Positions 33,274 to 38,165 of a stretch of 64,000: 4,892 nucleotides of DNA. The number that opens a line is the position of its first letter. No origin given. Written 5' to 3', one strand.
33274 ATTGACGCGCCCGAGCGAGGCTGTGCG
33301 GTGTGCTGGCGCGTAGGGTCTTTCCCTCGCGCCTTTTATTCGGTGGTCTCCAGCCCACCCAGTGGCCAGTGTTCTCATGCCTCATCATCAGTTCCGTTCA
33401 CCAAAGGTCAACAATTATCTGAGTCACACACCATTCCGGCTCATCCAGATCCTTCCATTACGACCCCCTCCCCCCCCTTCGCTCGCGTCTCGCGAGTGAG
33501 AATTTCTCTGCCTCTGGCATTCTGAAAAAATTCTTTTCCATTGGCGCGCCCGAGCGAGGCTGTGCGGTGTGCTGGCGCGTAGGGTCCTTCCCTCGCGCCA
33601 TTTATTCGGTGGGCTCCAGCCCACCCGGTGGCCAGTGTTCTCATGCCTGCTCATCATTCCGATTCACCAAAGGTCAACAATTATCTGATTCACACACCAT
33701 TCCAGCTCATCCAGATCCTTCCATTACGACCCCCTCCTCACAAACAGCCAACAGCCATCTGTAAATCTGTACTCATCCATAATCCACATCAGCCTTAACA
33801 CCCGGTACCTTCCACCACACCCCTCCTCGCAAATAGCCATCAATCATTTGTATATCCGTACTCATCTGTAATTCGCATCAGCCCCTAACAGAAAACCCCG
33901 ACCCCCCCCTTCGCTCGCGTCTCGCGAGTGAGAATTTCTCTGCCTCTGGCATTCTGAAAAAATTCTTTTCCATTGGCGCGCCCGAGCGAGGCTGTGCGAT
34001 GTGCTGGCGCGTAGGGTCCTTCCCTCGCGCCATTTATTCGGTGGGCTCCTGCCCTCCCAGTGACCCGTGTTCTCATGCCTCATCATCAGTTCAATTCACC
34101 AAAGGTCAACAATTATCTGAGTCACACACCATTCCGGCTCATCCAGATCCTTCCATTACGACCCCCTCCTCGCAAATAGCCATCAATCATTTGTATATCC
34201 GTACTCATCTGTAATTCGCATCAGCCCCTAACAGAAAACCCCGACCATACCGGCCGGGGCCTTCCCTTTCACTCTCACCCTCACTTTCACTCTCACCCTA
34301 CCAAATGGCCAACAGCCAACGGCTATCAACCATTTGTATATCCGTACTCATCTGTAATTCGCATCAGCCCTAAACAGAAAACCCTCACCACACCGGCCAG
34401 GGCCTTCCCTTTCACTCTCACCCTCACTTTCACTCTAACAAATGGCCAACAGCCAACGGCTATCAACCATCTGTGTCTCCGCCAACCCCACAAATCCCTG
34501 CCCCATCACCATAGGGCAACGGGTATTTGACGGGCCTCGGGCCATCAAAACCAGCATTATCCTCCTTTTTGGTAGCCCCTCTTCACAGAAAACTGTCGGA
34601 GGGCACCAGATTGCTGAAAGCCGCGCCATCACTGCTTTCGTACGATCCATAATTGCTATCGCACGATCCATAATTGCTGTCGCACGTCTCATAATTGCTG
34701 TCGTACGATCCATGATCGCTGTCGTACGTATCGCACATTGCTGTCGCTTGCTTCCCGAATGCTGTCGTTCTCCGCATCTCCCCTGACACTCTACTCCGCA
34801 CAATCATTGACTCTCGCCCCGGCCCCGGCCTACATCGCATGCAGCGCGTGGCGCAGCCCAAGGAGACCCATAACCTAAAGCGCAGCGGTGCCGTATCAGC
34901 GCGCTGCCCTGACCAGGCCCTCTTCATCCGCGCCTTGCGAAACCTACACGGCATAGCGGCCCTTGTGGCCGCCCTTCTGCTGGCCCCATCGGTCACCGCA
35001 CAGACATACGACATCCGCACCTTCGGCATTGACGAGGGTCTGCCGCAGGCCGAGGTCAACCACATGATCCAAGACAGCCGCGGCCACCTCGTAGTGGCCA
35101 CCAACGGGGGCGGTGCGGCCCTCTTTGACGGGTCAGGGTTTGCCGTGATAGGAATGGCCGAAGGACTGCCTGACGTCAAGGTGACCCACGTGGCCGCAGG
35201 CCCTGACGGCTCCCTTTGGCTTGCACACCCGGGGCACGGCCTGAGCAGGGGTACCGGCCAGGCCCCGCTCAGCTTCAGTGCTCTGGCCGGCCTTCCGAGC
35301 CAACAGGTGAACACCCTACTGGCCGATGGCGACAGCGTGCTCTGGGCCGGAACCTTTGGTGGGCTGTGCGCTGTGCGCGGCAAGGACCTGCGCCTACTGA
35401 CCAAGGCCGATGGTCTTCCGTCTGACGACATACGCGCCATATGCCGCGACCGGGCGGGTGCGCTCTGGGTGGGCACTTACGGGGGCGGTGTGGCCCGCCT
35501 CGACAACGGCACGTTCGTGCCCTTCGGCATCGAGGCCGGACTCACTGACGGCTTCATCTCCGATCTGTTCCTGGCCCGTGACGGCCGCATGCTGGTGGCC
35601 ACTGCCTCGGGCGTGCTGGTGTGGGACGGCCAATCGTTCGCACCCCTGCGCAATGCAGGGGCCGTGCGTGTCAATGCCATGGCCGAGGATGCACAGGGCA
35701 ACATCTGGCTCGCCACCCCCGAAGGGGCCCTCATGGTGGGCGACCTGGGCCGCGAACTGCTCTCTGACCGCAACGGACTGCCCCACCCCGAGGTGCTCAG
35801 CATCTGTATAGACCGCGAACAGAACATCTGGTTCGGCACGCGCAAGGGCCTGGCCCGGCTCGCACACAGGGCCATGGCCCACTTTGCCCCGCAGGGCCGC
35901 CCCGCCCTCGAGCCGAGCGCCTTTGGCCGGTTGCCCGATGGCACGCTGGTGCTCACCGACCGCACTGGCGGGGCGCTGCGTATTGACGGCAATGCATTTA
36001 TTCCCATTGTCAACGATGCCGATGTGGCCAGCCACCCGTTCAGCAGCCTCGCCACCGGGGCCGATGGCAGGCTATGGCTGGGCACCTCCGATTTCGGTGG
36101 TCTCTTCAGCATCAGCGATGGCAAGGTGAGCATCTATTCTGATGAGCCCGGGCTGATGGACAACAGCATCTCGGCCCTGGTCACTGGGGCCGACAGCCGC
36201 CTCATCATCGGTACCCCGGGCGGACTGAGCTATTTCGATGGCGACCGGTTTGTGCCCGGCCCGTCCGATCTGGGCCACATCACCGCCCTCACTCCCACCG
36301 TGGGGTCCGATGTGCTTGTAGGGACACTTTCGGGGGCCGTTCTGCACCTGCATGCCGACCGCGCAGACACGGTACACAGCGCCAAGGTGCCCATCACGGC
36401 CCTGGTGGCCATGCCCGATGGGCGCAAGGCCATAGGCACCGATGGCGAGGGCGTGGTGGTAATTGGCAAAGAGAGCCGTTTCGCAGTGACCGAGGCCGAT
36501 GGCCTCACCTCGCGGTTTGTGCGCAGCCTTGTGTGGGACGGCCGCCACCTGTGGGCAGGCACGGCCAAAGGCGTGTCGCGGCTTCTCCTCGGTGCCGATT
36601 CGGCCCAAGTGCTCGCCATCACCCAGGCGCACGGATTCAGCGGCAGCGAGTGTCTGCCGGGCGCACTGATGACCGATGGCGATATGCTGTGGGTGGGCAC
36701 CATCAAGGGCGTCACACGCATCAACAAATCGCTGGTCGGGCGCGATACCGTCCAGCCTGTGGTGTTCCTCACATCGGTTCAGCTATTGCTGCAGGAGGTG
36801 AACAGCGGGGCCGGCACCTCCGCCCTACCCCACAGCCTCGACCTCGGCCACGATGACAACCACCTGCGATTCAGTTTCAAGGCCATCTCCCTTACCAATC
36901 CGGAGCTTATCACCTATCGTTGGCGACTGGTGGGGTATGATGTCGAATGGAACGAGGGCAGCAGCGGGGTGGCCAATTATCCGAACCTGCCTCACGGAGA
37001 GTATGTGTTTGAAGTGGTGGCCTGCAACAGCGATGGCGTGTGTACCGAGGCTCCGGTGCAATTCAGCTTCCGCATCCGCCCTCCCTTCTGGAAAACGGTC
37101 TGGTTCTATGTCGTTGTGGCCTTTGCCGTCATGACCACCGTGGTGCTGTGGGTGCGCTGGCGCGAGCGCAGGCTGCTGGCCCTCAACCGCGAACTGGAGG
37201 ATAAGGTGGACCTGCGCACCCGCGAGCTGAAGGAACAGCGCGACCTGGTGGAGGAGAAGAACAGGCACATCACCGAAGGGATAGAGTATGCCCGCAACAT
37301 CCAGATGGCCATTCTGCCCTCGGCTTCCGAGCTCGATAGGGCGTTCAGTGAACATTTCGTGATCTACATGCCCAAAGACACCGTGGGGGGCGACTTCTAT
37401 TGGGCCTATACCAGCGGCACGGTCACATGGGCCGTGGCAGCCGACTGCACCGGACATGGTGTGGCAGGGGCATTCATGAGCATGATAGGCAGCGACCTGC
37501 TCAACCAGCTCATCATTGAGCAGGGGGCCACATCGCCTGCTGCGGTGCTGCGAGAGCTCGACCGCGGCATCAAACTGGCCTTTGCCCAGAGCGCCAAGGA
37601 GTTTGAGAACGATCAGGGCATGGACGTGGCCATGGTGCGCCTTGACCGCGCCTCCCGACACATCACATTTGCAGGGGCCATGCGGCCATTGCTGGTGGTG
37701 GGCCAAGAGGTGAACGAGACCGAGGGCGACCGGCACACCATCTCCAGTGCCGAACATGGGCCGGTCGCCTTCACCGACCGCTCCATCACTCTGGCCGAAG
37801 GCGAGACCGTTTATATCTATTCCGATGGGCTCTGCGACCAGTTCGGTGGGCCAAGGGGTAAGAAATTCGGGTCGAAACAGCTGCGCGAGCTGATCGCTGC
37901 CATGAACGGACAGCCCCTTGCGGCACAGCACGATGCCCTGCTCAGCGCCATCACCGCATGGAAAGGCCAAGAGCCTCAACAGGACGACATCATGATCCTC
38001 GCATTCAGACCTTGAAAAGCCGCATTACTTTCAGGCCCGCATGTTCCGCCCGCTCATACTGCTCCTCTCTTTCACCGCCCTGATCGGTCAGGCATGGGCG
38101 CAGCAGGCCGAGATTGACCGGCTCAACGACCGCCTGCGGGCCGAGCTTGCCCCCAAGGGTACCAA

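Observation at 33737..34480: Mosaic of shorter nested direct repeats flanking the 265-bp units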

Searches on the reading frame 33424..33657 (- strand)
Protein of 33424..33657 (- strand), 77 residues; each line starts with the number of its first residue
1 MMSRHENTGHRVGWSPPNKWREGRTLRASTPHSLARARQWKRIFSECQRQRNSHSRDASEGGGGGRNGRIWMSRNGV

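Call 34: find_encoding_contigs(protein=window:33424-33657:-, flank=10000, max_places=10)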
Protein window:33424-33657:- (77 aa): no gene with exactly this product is on record in the collection.

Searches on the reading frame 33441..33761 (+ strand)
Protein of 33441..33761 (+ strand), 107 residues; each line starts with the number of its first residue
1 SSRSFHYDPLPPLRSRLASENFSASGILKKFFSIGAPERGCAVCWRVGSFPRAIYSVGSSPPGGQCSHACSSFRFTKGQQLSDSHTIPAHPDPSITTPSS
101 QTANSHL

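Call 64: search_protein_representatives(protein=window:33441-33761:+)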
Query: 107 residues. Proteins with E-value up to 0.001 (for the whole library): 5; up to 1e-10: 1; up to 1e-30: 0. The best 5 are listed.
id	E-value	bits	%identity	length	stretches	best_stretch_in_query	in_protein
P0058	1.1e-12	64.4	32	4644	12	4-51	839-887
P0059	1.1e-08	51.6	35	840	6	47-84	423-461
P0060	1.0e-05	42.0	32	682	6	38-67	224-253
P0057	1.1e-05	41.9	68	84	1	57-96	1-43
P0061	8.4e-04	35.9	36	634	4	43-98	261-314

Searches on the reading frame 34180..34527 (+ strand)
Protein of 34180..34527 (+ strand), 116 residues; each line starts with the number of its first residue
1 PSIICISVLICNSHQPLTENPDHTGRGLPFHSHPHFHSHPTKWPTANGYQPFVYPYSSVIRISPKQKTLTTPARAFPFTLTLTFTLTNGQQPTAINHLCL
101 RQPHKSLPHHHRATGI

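Call 60: find_homologous_proteins(query=window:34180-34527:+, max_evalue=0.01)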
Query seq(116 aa) (116 aa): 1 proteins with E <= 0.01 among 10 candidates.
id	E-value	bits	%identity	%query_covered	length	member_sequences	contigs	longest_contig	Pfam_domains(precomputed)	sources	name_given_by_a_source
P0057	1.3e-5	43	79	25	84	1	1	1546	-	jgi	jgi:hypothetical protein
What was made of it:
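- Tried and rejected: A clean 116-aa frame then found P0057 and L049 (call 60).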

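Call 62: find_encoding_contigs(protein=P0057, flank=10000, max_places=6)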
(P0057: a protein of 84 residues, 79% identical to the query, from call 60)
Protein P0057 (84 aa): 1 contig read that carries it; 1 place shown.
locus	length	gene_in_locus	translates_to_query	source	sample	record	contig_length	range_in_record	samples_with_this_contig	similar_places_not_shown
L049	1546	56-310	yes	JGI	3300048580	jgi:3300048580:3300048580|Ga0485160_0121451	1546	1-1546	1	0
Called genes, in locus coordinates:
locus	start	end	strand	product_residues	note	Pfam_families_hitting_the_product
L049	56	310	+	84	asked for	-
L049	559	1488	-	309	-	PF13620:CarboxypepD_reg (weak)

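Call 69: list_cluster_members(proteins=[L049:559-1488:-, P0057, P0001, P0002])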
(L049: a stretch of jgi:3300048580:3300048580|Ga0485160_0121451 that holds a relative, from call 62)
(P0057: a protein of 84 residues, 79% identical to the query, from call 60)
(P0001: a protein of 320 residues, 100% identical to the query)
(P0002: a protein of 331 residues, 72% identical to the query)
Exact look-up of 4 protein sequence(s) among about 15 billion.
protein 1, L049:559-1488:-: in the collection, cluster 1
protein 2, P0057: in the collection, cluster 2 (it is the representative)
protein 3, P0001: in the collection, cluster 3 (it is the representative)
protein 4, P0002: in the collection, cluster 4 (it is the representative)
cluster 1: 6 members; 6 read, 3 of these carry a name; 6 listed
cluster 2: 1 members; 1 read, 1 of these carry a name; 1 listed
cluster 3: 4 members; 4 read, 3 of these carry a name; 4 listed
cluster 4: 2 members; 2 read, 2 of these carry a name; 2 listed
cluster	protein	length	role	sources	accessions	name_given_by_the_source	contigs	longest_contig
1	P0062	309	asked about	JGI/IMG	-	hypothetical protein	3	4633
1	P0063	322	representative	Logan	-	-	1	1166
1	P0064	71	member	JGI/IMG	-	hypothetical protein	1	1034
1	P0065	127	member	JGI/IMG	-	hypothetical protein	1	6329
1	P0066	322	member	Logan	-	-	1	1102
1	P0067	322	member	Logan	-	-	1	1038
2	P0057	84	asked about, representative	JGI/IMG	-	hypothetical protein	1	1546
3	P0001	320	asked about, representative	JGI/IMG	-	hypothetical protein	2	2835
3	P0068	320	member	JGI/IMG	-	hypothetical protein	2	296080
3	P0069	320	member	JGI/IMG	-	hypothetical protein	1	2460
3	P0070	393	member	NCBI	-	-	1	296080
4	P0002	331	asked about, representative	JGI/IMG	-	hypothetical protein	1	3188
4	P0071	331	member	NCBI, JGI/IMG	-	hypothetical protein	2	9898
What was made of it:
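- NCBI annotates the 393-aa fusion ORF (call 69).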

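Call 70: find_encoding_contigs(protein=P0062, flank=10000, max_places=10)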
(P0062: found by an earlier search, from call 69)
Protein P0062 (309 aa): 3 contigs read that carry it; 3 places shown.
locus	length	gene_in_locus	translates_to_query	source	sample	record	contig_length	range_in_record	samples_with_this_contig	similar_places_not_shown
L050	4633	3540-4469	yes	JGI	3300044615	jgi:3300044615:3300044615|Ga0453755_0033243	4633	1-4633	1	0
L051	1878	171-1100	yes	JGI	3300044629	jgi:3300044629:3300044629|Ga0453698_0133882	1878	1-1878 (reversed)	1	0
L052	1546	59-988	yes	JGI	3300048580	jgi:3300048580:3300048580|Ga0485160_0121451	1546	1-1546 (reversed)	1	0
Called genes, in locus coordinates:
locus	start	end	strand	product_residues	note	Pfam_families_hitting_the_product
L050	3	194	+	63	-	?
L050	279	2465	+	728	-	PF13428:TPR_14 (faint), PF00515:TPR_1 (faint), PF07719:TPR_2 (faint), PF13181:TPR_8 (faint), PF13424:TPR_12, PF07228:SpoIIE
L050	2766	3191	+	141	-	-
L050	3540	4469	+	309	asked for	PF13620:CarboxypepD_reg (weak)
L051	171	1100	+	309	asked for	PF13620:CarboxypepD_reg (weak)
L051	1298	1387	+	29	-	-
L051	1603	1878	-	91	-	?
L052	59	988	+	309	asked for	PF13620:CarboxypepD_reg (weak)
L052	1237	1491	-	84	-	-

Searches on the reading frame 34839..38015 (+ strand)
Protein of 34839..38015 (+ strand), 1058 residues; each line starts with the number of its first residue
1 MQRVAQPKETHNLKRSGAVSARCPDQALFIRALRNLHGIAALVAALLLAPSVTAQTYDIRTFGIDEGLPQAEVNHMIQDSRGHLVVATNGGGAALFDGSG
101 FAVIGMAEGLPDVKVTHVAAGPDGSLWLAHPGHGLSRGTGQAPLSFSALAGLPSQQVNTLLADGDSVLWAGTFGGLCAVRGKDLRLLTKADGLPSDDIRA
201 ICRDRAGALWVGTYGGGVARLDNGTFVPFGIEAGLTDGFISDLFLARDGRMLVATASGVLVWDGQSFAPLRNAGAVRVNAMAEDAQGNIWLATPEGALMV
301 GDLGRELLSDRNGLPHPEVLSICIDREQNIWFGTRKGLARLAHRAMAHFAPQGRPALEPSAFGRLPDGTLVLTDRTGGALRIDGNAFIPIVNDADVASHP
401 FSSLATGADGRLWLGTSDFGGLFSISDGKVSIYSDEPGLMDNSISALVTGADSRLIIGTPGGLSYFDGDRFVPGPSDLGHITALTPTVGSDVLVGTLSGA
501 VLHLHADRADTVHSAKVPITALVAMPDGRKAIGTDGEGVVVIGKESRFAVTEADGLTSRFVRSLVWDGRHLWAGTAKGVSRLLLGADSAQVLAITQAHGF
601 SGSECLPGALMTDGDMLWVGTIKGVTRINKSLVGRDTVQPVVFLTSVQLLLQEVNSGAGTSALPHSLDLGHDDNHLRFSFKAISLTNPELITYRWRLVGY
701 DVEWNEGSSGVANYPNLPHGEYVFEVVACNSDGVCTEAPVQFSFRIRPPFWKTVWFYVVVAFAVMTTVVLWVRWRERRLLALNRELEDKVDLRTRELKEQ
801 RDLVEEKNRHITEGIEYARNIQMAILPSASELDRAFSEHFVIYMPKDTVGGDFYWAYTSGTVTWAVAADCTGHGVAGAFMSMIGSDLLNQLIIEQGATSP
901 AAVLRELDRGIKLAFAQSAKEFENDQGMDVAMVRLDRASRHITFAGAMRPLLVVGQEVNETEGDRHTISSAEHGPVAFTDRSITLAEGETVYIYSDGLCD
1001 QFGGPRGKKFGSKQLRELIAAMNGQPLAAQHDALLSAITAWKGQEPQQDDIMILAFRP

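Call 11: search_protein_families(library=pfam, proteins=[window:34839-38015:+])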
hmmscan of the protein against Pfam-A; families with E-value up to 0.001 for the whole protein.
window:34839-38015:+ (1058 aa): 4 families
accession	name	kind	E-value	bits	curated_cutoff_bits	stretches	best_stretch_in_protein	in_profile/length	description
PF07494.17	Reg_prop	-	1.5e-40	132.4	20.4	1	192-215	1-24/24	Two component regulator propeller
PF07228.17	SpoIIE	-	6.1e-23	82.2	25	1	862-1057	4-190/192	Stage II sporulation protein E (SpoIIE)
PF07495.19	Y_Y_Y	-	3.3e-11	43.4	26.6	1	686-746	3-64/65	Y_Y_Y domain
PF08450.18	SGL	-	1.7e-05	25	26.3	0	236-295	39-105/246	SMP-30/Gluconolactonase/LRE-like region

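Call 15: find_encoding_contigs(protein=window:34839-38015:+, flank=10000, max_places=10)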
Protein window:34839-38015:+ (1058 aa): 1 contig read that carries it; 1 place shown.
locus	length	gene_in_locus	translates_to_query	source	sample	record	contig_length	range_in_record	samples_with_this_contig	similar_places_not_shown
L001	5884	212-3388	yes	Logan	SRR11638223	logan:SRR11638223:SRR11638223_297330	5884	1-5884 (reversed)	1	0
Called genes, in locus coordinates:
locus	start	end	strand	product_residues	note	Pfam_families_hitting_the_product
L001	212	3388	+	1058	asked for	PF07494:Reg_prop (faint), PF08450:SGL (faint), PF07495:Y_Y_Y, PF07228:SpoIIE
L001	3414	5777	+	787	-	PF17874:TPR_MalT, PF13424:TPR_12, PF14938:SNAP, PF00515:TPR_1, PF13424:TPR_12, PF13424:TPR_12, PF17874:TPR_MalT, PF13424:TPR_12, +17 more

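Call 18: find_related_loci(query=window:34839-38015:+, collection=genome_contigs, flank=10000)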
Query window:34839-38015:+ (1058 aa) in genome_contigs; peptide patterns used: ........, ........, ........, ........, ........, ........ (x = any residue, [..] = any of these).
52 stretches matched a pattern; 39 encode a relative of the query (tblastn E <= 1e-3); 39 distinct loci.
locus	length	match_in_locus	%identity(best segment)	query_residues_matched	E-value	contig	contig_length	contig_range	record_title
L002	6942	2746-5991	29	26-1056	1e-126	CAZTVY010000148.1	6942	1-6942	MAG TPA_asm: uncultured Rikenellaceae bacterium isolate SRP216815_co1_224 genome assembly, contig: NODE_15593_length_694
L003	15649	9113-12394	27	54-1057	2e-125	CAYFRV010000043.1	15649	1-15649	MAG TPA_asm: uncultured Bacteroidales bacterium isolate ERP107533_co1_77 genome assembly, contig: NODE_3141_length_15649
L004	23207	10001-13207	29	29-1057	2e-122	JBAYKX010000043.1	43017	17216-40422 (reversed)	MAG: Salinivirgaceae bacterium isolate SO_2016_GW1_9 scaffold01674_OW334_2016, whole genome shotgun sequence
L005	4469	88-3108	29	59-1056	1e-121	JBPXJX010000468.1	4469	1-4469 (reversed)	MAG: Bacteroidales bacterium isolate mt_P9 k141_266620, whole genome shotgun sequence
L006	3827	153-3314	29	48-1057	4e-117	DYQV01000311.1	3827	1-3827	MAG TPA_asm: Rikenella microfusus isolate SulCav_GS10_10_2_37_101 SulCav_GS10_10_49436_length_3827_cov_52_416755, whole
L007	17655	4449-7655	27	39-1057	3e-108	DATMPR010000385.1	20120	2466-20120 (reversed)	MAG TPA_asm: Bacteroidia bacterium isolate SMAG_U12907 k141_3316348, whole genome shotgun sequence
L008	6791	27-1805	34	439-1057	3e-104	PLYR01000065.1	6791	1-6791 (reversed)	MAG: Bacteroidetes bacterium isolate palsa_965 73.20120700_P3D.249_contig_516913, whole genome shotgun sequence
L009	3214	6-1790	35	114-1057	7e-100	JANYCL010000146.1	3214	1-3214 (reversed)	MAG: Sphingobacteriaceae bacterium isolate 336R_metabinner_153_sub 336R_k141_227177, whole genome shotgun sequence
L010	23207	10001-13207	27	40-1057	9e-105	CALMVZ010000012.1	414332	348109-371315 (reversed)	MAG TPA_asm: uncultured Bacteroidetes bacterium isolate SRR6670123_bin.16_CONCOCT_v1.1_MAG genome assembly, contig: ERZ5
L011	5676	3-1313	36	617-1057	2e-87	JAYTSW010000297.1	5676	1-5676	MAG: Sphingobacteriaceae bacterium isolate GFS_5278 GFS_5278_296, whole genome shotgun sequence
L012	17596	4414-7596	28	42-1057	3e-104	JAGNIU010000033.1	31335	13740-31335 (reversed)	MAG: Bacteroidia bacterium isolate Go_SlAct_bin_27 Go_SlAct_4644_length_31335_cov_12.175244, whole genome shotgun sequen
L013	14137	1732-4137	26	53-833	2e-63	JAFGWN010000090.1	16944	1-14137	MAG: Balneolaceae bacterium isolate ZodW_Metabat.264 k87_5743735, whole genome shotgun sequence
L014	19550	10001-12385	27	30-805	6e-63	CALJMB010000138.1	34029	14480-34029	MAG TPA_asm: uncultured Balneolaceae bacterium isolate SRR6713627_bin.87_CONCOCT_v1.1_MAG genome assembly, contig: ERZ79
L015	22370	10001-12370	27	37-805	3e-58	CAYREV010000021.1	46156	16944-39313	MAG TPA_asm: uncultured Balneolaceae bacterium isolate SRP304980_co2_150 genome assembly, contig: NODE_174_length_46156_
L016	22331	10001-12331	25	51-808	3e-53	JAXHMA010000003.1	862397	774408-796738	MAG: Balneolaceae bacterium isolate Salar_de_Ascotan_soil_MAG_ASO39 contig_7323_polypolish, whole genome shotgun sequenc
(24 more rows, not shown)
